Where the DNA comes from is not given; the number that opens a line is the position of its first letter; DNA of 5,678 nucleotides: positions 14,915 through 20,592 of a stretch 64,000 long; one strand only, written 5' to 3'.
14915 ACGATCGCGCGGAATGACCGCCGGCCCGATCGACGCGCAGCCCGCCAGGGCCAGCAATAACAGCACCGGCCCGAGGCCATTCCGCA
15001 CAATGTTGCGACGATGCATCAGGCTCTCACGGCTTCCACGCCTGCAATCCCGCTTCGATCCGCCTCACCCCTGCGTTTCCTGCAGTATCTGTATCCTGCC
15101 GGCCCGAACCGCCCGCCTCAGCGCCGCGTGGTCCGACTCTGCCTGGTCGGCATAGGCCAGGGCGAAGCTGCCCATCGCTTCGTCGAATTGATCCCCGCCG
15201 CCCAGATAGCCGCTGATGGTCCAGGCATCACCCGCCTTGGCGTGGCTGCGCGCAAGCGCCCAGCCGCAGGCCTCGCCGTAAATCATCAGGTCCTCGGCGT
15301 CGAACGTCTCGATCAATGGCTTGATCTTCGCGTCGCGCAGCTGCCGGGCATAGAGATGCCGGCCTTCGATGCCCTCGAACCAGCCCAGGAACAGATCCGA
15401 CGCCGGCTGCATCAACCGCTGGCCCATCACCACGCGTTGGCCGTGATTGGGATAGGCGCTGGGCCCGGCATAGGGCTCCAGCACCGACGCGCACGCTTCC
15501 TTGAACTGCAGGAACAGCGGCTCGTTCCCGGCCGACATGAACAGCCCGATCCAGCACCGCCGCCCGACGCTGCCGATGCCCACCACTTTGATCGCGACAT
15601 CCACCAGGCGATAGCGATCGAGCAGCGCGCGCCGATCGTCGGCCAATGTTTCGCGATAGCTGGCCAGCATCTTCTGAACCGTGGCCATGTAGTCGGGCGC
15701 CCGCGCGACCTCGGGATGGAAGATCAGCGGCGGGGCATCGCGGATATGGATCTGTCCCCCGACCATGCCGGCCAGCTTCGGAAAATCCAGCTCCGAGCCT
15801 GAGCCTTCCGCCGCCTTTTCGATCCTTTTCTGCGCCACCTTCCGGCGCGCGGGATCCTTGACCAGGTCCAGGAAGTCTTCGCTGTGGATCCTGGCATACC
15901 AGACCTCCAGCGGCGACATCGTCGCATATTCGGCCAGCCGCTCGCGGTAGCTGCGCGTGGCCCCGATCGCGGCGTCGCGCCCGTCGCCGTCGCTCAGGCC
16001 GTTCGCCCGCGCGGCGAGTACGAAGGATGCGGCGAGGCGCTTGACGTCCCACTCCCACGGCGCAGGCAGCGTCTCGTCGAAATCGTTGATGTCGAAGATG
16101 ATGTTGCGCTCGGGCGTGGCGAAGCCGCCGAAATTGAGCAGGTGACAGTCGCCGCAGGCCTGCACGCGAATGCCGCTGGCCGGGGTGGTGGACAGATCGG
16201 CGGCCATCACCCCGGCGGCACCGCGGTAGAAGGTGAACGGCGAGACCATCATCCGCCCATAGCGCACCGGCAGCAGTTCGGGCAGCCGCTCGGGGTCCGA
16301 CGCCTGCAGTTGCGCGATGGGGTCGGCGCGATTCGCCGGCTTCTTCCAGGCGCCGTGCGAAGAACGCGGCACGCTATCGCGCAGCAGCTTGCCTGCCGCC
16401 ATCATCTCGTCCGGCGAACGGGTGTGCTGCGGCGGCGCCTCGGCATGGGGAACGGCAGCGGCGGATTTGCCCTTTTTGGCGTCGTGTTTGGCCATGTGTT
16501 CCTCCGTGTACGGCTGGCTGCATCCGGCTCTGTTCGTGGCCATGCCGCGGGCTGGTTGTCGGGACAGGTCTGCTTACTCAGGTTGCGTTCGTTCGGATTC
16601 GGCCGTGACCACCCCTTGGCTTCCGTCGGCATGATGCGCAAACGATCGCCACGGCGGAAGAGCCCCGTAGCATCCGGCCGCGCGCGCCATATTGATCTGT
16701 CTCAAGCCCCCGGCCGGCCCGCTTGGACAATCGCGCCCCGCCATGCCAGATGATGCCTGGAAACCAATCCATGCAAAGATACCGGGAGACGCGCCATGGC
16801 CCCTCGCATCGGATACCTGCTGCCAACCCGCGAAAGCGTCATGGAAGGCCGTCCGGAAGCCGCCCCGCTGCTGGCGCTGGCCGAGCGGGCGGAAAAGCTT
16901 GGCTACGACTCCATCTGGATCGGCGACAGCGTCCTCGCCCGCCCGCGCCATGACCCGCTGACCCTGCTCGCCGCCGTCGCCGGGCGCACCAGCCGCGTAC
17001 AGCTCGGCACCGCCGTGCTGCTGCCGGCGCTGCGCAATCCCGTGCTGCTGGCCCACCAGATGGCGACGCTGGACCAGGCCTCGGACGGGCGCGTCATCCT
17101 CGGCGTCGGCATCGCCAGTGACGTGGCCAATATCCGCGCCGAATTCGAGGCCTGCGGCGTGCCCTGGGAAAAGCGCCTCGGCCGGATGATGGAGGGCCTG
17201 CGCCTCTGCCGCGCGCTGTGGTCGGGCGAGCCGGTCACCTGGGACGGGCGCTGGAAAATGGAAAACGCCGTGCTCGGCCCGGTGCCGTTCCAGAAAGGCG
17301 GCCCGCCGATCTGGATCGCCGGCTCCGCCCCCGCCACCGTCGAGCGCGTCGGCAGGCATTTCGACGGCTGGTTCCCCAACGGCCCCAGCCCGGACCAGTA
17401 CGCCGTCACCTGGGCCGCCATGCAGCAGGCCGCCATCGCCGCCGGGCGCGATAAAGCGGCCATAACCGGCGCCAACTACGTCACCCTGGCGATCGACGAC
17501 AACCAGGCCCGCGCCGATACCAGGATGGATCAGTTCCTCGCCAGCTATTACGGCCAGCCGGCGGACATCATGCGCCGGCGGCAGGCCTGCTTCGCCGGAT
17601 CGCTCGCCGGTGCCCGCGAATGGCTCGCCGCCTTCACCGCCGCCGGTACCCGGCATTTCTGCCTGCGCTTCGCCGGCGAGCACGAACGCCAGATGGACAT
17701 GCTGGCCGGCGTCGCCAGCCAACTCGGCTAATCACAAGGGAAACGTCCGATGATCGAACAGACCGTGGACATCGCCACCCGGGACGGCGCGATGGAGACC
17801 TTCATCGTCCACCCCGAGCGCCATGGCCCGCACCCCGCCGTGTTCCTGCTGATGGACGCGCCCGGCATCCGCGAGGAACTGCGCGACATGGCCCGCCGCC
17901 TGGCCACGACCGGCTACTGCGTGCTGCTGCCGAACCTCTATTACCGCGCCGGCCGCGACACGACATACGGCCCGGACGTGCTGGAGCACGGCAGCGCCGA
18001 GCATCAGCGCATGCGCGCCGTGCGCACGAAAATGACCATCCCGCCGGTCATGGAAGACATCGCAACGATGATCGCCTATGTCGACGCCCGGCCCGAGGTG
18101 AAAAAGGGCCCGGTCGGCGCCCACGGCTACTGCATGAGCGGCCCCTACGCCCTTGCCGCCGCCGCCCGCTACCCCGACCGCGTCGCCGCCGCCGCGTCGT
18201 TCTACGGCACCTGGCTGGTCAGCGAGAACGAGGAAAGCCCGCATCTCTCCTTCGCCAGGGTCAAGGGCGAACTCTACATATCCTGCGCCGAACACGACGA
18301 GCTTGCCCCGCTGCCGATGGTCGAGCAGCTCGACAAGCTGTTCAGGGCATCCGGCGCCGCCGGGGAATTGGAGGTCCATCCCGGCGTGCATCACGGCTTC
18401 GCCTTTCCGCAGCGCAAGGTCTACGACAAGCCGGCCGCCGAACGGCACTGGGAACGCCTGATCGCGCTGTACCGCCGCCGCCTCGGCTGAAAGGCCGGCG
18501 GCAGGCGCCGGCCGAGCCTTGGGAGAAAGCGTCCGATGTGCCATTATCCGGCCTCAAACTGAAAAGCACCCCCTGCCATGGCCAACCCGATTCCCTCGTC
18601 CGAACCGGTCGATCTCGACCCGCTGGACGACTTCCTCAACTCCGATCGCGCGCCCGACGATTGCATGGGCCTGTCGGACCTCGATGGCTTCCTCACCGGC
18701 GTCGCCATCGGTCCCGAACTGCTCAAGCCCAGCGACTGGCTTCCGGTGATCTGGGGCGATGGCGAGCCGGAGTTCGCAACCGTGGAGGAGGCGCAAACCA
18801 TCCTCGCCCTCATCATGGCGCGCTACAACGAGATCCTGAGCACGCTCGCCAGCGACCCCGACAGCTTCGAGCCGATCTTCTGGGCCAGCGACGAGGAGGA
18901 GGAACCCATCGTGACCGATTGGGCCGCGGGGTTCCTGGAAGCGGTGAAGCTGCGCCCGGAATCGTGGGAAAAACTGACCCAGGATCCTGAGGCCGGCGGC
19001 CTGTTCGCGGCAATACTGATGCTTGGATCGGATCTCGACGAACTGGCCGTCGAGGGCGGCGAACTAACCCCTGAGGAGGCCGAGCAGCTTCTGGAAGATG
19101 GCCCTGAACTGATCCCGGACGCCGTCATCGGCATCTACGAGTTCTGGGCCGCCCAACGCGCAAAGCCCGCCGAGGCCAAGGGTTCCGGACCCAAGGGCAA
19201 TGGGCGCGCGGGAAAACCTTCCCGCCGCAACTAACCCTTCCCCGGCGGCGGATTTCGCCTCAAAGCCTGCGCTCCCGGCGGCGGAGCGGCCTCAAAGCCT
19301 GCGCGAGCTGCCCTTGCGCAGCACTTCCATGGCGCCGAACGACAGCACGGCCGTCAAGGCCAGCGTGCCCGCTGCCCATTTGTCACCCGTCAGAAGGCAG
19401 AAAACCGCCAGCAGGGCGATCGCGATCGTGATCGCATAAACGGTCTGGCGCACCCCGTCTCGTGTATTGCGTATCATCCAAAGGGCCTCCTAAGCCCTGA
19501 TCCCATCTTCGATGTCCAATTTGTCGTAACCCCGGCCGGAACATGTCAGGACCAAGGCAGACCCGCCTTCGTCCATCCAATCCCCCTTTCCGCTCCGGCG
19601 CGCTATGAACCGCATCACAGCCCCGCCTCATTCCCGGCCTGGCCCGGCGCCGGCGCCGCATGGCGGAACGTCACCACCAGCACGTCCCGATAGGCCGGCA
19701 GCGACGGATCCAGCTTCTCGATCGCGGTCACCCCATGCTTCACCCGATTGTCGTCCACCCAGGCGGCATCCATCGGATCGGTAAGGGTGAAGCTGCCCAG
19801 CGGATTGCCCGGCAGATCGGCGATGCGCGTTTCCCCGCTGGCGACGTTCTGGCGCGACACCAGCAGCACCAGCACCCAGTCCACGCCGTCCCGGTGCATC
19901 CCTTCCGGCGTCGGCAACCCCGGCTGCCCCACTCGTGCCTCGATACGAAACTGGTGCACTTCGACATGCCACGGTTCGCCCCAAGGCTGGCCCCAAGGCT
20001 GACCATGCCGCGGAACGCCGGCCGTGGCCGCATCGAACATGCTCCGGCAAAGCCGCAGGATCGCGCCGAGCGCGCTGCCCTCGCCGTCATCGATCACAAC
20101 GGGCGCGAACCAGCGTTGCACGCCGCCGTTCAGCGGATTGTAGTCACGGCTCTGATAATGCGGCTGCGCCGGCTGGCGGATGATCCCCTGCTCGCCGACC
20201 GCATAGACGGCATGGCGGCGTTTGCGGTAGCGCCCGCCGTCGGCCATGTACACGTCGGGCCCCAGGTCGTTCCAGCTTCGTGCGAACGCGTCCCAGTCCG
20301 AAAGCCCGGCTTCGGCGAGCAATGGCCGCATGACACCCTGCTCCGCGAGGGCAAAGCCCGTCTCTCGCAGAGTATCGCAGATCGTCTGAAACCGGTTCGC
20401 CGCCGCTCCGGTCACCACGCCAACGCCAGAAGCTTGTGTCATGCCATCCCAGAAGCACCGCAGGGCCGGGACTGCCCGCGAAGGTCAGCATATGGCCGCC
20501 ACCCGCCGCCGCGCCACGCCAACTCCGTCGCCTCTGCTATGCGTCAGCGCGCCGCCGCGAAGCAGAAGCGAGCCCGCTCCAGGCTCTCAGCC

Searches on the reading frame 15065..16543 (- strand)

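Call 81: search_protein_families(library=pfam, proteins=[window:15065-16543:-], max_evalue=0.001)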
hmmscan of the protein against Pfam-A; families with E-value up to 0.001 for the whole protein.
window:15065-16543:- (492 aa): 1 family
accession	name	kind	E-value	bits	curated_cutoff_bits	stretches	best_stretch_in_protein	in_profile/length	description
PF10009.15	DUF2252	-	2.4e-140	468.5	22.3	1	86-478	1-392/392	Uncharacterized protein conserved in bacteria (DUF2252)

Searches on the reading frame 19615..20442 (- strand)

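Call 81: search_protein_families(library=pfam, proteins=[window:19615-20442:-], max_evalue=0.001)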
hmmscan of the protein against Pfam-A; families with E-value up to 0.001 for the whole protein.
window:19615-20442:- (275 aa): 1 family
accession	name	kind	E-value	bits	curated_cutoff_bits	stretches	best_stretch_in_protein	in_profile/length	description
PF10014.15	2OG-Fe_Oxy_2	-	3.9e-63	213.1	23.1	1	55-258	2-192/192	2OG-Fe dioxygenase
